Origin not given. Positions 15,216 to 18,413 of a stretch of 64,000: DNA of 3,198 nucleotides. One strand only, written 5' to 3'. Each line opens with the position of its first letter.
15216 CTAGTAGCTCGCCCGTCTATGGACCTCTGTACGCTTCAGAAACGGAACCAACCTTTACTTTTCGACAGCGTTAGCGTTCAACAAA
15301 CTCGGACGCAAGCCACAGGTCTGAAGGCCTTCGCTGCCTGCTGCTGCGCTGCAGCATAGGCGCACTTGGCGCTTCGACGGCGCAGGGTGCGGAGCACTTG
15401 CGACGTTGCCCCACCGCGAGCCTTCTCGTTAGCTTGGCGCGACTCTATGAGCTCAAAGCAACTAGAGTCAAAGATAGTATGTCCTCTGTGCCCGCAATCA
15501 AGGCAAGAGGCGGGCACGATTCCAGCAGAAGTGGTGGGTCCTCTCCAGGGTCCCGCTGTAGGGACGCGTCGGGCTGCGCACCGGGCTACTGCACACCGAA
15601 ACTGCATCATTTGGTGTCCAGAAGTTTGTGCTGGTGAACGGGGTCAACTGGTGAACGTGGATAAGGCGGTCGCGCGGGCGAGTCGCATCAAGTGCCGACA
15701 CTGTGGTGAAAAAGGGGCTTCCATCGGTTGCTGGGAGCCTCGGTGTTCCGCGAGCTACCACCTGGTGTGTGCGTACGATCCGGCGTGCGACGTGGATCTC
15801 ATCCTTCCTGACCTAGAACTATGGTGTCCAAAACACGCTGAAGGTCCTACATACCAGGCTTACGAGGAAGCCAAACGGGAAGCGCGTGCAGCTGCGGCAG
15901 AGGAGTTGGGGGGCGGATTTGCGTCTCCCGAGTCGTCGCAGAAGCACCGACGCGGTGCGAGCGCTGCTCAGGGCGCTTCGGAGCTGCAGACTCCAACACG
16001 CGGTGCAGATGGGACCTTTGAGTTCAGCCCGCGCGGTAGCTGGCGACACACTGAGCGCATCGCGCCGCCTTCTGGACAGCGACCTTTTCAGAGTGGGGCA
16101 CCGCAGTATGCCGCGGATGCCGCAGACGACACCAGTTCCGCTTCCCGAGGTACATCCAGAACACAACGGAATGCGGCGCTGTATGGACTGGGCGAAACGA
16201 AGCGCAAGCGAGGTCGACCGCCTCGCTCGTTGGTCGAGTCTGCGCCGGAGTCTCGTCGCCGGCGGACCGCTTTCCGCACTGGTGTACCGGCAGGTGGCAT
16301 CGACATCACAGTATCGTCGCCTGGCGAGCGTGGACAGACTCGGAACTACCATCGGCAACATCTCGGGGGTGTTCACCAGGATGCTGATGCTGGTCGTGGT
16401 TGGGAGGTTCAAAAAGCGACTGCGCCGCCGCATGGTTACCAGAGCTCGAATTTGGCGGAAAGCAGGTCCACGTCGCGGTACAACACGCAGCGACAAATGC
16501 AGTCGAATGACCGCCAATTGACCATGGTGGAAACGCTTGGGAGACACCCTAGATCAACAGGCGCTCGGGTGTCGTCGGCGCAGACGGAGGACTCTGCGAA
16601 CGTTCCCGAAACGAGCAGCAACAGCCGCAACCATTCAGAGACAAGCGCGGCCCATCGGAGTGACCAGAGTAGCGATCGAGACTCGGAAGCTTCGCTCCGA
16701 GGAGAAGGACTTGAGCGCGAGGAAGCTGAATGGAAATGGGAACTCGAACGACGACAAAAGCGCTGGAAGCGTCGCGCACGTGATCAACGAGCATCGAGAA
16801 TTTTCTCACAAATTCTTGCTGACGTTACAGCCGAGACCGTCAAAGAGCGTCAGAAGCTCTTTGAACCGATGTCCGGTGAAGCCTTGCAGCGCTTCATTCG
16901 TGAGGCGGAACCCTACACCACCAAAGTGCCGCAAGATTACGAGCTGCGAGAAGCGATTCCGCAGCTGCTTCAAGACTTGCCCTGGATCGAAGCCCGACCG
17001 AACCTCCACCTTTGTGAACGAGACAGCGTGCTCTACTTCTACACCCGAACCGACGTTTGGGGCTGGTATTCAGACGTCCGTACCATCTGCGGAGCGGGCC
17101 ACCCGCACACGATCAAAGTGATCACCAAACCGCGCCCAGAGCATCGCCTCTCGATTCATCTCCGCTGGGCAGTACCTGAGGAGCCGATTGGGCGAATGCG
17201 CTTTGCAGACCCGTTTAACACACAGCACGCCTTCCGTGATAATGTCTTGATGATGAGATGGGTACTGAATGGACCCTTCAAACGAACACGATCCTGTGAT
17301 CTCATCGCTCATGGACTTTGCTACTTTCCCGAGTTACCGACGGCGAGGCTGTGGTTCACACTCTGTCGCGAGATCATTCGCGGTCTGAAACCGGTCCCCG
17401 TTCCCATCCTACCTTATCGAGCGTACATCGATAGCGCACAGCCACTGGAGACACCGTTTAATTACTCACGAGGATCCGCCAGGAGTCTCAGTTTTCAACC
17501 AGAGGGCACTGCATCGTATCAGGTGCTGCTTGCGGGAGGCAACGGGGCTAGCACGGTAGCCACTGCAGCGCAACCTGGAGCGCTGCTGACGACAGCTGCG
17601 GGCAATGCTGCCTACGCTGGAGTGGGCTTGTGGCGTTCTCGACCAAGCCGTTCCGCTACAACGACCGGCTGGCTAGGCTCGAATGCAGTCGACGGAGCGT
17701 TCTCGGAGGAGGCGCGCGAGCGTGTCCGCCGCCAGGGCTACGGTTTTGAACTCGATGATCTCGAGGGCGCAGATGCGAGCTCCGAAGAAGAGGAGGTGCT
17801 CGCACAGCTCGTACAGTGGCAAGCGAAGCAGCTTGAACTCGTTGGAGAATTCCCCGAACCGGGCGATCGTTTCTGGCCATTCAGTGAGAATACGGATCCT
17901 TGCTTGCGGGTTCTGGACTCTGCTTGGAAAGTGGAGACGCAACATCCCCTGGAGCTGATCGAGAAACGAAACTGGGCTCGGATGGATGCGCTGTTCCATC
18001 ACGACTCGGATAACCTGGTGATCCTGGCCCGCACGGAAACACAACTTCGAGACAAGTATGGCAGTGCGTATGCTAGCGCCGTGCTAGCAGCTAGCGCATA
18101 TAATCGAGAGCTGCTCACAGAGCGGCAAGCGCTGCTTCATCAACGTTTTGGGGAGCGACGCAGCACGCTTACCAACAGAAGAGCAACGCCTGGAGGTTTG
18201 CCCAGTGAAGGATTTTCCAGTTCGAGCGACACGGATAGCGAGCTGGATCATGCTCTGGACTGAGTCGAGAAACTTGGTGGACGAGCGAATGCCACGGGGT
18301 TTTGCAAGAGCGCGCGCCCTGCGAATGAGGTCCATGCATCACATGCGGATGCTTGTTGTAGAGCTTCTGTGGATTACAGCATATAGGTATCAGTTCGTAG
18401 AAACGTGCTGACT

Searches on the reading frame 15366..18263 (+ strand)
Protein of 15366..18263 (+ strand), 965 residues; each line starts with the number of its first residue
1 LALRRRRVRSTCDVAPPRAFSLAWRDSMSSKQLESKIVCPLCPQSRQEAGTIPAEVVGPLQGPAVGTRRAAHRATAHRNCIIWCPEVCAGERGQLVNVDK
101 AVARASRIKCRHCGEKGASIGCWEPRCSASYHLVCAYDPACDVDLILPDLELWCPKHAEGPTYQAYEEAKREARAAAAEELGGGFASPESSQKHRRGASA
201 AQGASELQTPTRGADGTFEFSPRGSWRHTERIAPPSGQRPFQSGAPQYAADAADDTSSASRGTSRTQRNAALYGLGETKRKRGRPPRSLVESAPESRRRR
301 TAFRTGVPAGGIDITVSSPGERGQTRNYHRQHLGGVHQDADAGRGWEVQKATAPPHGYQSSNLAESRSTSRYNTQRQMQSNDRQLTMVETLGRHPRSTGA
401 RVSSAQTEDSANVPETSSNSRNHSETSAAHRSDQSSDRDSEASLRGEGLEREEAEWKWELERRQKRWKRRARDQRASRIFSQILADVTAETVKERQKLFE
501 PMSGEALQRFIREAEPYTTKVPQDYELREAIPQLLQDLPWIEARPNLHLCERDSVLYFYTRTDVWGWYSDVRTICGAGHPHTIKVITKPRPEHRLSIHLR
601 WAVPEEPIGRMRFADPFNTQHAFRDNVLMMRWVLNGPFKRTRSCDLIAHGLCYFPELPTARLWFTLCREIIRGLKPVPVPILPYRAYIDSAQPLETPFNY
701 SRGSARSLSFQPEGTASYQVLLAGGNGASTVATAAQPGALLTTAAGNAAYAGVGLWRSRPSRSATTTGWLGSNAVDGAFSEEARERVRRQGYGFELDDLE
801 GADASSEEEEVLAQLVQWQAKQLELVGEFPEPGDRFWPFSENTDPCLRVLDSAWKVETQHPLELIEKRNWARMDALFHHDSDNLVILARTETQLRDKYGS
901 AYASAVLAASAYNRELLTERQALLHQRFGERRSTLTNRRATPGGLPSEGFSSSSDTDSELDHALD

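Call 8: search_protein_families(library=pfam, proteins=[window:15366-18263:+], max_evalue=0.01)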
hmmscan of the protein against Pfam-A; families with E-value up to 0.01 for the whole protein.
window:15366-18263:+ (965 aa): 3 families
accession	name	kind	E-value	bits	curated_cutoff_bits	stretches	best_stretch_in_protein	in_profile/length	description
PF13771.12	zf-HC5HC2H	-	4.3e-12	46.5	29.1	1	77-157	1-90/91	PHD-like zinc-binding domain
PF13832.12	zf-HC5HC2H_2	-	4.6e-09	36.9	27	1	69-144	15-93/109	PHD-zinc-finger like domain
PF23004.2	PHDvar_NSD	-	0.0064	16.9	27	1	109-159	3-47/47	Histone-lysine N-methyltransferase NSD-like, variant PHD zinc finger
